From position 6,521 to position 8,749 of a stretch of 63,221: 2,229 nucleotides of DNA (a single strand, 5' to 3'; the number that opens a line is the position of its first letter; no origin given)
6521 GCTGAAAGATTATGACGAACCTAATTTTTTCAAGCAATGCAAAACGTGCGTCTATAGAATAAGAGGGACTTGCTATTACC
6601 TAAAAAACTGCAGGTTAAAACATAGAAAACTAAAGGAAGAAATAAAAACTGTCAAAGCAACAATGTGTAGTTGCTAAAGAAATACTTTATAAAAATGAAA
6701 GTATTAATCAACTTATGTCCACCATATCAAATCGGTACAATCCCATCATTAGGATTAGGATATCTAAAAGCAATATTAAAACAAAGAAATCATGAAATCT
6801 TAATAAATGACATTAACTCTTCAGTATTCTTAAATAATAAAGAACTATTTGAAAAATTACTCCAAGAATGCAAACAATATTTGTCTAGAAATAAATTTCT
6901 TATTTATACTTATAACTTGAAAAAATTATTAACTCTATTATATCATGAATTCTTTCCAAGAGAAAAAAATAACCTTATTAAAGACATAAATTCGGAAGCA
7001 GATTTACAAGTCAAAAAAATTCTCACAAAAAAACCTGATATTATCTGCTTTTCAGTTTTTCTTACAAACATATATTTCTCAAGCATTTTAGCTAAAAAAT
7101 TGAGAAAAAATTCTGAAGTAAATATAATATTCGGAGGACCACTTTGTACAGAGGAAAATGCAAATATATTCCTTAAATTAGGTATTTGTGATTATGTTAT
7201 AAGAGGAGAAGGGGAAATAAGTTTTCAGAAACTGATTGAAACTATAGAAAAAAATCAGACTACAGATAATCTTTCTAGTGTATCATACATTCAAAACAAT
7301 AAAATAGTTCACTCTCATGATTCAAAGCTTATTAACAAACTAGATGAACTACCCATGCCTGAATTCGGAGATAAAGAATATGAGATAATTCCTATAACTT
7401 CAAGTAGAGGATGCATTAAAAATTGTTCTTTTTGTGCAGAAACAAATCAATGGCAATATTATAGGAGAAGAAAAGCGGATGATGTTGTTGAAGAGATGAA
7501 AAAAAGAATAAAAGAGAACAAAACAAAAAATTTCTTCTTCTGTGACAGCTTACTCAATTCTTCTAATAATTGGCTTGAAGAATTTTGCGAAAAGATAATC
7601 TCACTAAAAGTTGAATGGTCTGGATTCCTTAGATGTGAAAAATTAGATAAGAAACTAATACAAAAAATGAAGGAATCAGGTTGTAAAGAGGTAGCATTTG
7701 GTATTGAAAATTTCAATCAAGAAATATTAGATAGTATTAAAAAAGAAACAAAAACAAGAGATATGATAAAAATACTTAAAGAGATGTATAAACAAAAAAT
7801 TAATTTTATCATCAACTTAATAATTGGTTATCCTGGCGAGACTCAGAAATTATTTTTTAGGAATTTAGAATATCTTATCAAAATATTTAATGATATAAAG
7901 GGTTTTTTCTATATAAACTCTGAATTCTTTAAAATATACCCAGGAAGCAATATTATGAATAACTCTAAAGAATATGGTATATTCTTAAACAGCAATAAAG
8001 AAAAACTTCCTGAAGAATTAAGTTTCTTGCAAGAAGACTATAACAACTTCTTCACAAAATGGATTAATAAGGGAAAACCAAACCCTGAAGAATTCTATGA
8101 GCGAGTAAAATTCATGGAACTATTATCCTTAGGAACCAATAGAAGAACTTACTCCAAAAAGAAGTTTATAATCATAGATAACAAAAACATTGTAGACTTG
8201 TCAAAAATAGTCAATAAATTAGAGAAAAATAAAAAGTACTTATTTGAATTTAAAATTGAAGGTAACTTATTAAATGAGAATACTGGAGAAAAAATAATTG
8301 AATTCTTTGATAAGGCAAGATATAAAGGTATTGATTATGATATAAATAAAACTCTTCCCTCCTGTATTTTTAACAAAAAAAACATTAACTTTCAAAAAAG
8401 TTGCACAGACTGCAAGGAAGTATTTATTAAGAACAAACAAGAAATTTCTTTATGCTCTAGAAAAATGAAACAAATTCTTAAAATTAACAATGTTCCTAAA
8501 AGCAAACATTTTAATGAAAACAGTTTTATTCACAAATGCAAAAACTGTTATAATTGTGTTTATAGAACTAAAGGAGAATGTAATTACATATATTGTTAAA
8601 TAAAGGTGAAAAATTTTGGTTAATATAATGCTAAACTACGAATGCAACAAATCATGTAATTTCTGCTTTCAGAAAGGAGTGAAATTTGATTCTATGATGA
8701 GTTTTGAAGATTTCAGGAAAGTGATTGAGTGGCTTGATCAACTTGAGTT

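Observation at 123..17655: Radical-SAM super-cluster: nine rSAM genes, two HxsD-like genes and three glycosyltransferases in 17.6 kb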

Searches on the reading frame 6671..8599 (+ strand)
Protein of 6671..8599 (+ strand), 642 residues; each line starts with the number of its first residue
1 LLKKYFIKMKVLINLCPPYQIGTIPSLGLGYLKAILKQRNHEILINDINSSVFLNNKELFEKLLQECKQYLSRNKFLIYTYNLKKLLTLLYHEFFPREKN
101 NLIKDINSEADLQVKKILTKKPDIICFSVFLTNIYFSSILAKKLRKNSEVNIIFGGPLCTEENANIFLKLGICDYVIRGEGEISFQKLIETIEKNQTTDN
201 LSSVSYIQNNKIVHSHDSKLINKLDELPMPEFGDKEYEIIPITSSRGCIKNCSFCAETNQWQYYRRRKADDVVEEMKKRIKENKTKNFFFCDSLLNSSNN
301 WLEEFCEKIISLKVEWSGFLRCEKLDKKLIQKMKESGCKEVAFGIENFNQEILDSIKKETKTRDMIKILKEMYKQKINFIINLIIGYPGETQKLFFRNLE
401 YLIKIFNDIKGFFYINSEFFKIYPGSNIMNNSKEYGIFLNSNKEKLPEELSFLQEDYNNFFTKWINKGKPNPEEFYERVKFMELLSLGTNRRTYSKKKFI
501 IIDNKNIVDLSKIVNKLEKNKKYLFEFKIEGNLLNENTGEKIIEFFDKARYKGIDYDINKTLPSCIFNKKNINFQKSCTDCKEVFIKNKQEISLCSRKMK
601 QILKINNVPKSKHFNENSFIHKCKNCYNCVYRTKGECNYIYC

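Call 4: search_protein_families(library=pfam, proteins=[window:6671-8599:+], max_evalue=0.01)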
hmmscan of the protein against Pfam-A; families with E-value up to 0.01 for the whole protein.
window:6671-8599:+ (642 aa): 2 families
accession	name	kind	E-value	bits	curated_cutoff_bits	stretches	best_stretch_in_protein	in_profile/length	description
PF04055.27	Radical_SAM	-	4.1e-16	60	29.5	1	243-393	2-157/166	Radical SAM superfamily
PF02310.24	B12-binding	-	2.6e-10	40.6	32.1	1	105-188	35-120/121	B12 binding domain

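Call 6: search_protein_families(library=ncbifam, proteins=[window:6671-8599:+], max_evalue=0.01)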
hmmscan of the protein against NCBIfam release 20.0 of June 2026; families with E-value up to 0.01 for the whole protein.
window:6671-8599:+ (642 aa): 27 families (the best 25 are shown)
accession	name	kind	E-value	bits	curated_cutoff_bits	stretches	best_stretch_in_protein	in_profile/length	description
TIGR03975.1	rSAM_ocin_1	subfamily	9.9e-43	146.5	281.85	1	17-402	6-427/606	RiPP maturation radical SAM C-methyltransferase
TIGR04479.1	bcpD_PhpK_rSAM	subfamily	1.5e-35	122.6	600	1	115-438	104-437/504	PhpK family radical SAM P-methyltransferase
TIGR04072.2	rSAM_ladder_B12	equivalog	2.4e-35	122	360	1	140-439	89-379/443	lipid biosynthesis B12-binding/radical SAM protein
TIGR03471.1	HpnJ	equivalog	1.7e-32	112.9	577.6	1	142-445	89-400/472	hopanoid biosynthesis associated radical SAM protein HpnJ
TIGR02026.1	BchE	equivalog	2.2e-30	106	481.35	1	114-409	56-369/497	magnesium-protoporphyrin IX monomethyl ester anaerobic oxidative cyclase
NF050148.1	rSAM_ApyD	equivalog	2.6e-29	102.1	750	1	115-393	68-354/645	RiPP biosynthesis radical SAM protein ApyD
TIGR04385.1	B12_rSAM_cofa1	equivalog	5.8e-25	88.4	450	1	148-427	98-389/438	B12 lower ligand biosynthesis radical SAM protein BzaD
NF038361.1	rSAM_Sden_1168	equivalog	1.4e-22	80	575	1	119-436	138-477/560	Sden_1168 family B12-binding radical SAM P-methyltransferase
NF033712.0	B12_rSAM_KedN5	subfamily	3.9e-22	78.2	700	1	117-404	58-369/624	KedN5 family methylcobalamin-dependent radical SAM C-methyltransferase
TIGR04013.1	B12_SAM_MJ_1487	hypoth_equivalog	1.7e-21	76.5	251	1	103-405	24-333/382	TIGR04013 family B12-binding domain/radical SAM domain-containing protein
TIGR04014.1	B12_SAM_MJ_0865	equivalog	1.1e-19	70.5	360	1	114-402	31-333/434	methyl-coenzyme M reductase glutamine C-methyltransferase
TIGR04367.1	HpnR_B12_rSAM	equivalog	2.6e-16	59.2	650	1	109-388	49-336/490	hopanoid C-3 methylase HpnR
TIGR04295.1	B12_rSAM_oligo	hypoth_equivalog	1.3e-14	53.7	400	1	142-381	95-338/422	TIGR04295 family B12-binding domain-containing radical SAM protein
NF045585.1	rSAM_slr0320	equivalog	9.1e-11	40.9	775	1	234-372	231-374/511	photosystem II high light acclimation radical SAM protein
TIGR00089.1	TIGR00089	subfamily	1.7e-10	40.3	251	1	145-405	64-318/429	MiaB/RimO family radical SAM methylthiotransferase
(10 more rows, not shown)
